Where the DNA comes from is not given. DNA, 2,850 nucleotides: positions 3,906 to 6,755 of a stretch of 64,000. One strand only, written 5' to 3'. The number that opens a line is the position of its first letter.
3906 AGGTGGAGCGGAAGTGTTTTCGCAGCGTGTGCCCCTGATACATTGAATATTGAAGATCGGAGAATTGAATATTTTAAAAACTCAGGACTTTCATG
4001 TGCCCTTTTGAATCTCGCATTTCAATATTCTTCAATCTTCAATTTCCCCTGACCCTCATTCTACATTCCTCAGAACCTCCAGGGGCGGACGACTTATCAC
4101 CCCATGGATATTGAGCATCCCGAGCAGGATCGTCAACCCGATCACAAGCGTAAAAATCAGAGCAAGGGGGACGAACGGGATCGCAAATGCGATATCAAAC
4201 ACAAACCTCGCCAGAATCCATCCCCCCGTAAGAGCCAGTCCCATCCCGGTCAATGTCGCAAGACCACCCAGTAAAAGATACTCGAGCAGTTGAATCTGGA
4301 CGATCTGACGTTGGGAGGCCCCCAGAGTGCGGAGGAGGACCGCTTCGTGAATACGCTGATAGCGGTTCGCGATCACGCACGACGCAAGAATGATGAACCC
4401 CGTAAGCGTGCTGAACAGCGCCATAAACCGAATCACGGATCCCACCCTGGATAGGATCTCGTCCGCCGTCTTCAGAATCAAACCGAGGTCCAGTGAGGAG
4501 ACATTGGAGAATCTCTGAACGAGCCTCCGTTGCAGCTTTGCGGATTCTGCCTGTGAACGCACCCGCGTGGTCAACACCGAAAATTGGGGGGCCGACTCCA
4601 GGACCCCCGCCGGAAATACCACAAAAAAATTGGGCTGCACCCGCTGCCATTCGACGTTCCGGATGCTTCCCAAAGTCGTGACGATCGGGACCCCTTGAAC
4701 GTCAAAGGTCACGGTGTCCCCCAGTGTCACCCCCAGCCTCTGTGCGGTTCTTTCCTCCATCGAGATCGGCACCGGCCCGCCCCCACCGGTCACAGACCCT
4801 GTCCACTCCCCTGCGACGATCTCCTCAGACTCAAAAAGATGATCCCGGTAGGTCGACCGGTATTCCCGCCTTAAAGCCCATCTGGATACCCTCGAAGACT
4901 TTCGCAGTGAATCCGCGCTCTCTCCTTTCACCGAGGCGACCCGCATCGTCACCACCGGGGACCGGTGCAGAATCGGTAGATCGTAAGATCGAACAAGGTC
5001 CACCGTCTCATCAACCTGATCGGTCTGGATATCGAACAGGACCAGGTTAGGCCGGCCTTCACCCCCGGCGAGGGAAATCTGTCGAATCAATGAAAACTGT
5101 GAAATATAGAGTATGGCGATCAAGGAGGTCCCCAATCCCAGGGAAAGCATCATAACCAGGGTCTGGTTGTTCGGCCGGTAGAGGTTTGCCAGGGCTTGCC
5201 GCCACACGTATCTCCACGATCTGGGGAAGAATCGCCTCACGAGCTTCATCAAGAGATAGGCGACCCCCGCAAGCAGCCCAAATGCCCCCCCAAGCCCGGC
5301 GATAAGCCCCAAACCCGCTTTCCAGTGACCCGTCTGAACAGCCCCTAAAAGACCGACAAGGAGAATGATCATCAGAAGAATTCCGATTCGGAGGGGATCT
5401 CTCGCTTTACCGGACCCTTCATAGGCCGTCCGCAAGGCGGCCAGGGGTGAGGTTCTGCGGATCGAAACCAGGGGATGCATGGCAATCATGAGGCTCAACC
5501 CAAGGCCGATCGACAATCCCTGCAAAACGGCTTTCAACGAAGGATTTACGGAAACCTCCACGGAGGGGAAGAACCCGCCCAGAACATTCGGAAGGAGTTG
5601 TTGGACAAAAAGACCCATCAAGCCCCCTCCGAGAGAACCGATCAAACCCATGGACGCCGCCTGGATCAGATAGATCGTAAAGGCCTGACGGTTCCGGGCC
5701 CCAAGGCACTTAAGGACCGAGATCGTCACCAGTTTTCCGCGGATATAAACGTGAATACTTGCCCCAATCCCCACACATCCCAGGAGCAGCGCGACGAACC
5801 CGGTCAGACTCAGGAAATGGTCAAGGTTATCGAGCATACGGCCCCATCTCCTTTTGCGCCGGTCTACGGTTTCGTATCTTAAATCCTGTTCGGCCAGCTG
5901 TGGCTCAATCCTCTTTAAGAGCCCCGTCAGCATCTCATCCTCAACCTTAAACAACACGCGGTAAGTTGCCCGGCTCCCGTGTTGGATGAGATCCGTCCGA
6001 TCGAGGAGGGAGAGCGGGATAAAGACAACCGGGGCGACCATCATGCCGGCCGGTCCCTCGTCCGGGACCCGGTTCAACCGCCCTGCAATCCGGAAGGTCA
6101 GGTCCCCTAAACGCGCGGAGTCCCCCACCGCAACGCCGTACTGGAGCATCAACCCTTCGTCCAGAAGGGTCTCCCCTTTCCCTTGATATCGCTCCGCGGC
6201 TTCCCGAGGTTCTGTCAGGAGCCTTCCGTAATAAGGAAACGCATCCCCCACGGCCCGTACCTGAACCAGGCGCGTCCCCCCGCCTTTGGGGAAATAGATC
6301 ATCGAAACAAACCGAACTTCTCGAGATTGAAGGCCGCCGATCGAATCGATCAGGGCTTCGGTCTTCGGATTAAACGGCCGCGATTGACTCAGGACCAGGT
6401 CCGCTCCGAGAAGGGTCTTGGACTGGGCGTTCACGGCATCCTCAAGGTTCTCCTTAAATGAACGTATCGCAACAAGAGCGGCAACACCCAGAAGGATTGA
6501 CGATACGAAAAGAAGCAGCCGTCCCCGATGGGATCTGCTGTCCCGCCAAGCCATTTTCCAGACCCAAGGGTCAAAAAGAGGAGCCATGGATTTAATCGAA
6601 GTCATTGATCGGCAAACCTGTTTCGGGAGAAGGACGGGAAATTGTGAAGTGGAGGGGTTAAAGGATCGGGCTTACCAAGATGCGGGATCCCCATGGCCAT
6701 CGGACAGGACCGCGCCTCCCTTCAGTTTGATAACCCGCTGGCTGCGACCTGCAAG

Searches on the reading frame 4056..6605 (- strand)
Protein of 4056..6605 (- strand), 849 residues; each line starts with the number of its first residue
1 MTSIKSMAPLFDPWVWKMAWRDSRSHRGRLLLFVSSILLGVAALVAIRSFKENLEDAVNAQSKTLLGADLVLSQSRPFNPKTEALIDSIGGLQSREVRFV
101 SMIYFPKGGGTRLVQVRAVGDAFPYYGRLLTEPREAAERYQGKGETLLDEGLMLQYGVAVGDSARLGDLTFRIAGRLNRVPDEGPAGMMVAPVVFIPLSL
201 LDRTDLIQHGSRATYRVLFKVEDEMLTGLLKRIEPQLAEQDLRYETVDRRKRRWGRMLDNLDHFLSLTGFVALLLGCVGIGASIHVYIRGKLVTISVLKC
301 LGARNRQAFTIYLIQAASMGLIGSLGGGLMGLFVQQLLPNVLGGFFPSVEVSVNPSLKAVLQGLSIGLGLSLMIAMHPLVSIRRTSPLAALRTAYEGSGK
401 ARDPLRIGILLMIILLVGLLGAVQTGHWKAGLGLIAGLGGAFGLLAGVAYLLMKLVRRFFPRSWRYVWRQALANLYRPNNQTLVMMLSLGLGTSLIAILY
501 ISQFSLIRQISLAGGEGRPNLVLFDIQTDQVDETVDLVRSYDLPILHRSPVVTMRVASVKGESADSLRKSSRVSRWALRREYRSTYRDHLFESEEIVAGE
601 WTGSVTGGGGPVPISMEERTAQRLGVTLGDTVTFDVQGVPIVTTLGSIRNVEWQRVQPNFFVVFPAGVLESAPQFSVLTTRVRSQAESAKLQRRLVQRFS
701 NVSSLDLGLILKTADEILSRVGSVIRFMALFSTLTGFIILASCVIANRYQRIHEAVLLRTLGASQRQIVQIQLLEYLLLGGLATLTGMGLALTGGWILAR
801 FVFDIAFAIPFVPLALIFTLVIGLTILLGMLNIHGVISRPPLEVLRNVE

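Call 76: search_protein_families(library=pfam, proteins=[window:4056-6605:-], max_evalue=0.00001)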
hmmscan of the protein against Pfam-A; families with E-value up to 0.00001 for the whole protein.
window:4056-6605:- (849 aa): 2 families
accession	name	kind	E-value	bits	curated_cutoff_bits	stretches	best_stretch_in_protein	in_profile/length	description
PF02687.27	FtsX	-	2.4e-21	76.4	25.5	2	727-840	2-119/120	FtsX-like permease C-terminal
PF12704.14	MacB_PCD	-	3.4e-16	60.6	27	1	31-223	2-193/207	MacB-like periplasmic core domain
